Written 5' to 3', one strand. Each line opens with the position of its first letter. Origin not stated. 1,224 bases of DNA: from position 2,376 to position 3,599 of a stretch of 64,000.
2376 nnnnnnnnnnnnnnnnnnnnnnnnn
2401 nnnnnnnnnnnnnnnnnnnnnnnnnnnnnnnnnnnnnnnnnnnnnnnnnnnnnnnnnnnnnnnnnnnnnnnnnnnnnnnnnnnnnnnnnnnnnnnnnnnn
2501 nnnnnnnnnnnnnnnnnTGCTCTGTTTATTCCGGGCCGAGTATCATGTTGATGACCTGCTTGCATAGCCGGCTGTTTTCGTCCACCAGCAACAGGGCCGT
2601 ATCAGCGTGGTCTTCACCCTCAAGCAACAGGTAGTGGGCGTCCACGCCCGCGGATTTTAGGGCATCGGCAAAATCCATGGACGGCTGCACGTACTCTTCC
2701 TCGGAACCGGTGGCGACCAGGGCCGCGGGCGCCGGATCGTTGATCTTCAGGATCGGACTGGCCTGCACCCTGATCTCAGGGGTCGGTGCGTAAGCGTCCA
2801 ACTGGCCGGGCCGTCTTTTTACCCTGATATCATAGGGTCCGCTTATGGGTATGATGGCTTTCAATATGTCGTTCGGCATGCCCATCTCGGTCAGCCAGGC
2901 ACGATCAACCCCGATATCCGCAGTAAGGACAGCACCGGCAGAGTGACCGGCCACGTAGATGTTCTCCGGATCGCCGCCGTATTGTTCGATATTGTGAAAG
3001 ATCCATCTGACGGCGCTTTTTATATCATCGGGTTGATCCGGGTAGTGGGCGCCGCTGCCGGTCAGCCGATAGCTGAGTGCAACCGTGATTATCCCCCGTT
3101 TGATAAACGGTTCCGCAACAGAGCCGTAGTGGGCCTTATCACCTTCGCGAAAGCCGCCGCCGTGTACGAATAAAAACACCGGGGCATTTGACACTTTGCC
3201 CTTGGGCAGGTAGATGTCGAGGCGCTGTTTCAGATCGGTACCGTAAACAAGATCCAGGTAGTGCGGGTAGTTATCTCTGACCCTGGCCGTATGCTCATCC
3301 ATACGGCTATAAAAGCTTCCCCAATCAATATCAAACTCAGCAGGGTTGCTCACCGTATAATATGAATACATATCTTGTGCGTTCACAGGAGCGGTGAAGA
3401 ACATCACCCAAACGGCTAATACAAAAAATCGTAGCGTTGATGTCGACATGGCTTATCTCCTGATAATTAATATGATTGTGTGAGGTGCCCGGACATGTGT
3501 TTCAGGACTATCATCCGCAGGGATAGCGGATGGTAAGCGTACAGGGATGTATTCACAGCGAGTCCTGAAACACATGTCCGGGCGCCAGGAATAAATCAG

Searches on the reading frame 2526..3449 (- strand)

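Call 8: search_protein_families(library=pfam, proteins=[window:2526-3449:-], max_evalue=0.001)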
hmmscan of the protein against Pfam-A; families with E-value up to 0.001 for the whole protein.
window:2526-3449:- (307 aa): 5 families
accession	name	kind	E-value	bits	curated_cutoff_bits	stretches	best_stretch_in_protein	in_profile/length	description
PF20434.5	BD-FAE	-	9.5e-26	91.1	26.8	1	77-255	1-204/215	BD-FAE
PF00135.34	COesterase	-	4.6e-18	65.9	27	1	77-175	88-196/515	Carboxylesterase family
PF07859.19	Abhydrolase_3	-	8.1e-17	62.1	25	1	93-282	2-207/210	alpha/beta hydrolase fold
PF12697.13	Abhydrolase_6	-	8.1e-06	27.1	26.3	1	92-208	1-113/217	Alpha/beta hydrolase family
PF00326.27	Peptidase_S9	-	5.7e-05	23.1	22.6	1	144-281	46-187/213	Prolyl oligopeptidase family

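Call 82: search_protein_families(library=ncbifam, proteins=[window:2526-3449:-], max_evalue=1e-10)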
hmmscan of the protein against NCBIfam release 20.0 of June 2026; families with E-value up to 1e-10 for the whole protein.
window:2526-3449:- (307 aa): 5 families
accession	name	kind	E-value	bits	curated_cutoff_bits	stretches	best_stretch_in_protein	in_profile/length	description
NF058653.1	LipP1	equivalog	4.9e-19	68.3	350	1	71-178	54-160/300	LipP1 family hormone-sensitive lipase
NF058665.1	HaHSL_fam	equivalog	6.4e-18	65.1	320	1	46-299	18-259/260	hormone-sensitive lipase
NF052354.1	EstLipQMycob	equivalog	6.9e-17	61.2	700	1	63-282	136-375/418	esterase LipQ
NF033149.0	CHL_hydrolase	equivalog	2.9e-12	46.1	500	1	64-181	53-167/310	chloramphenicol hydrolase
NF058649.1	GTSAG_HSLs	subfamily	3.3e-11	43.2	380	0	85-192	85-186/312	GTSAG motif subfamily hormone-sensitive lipase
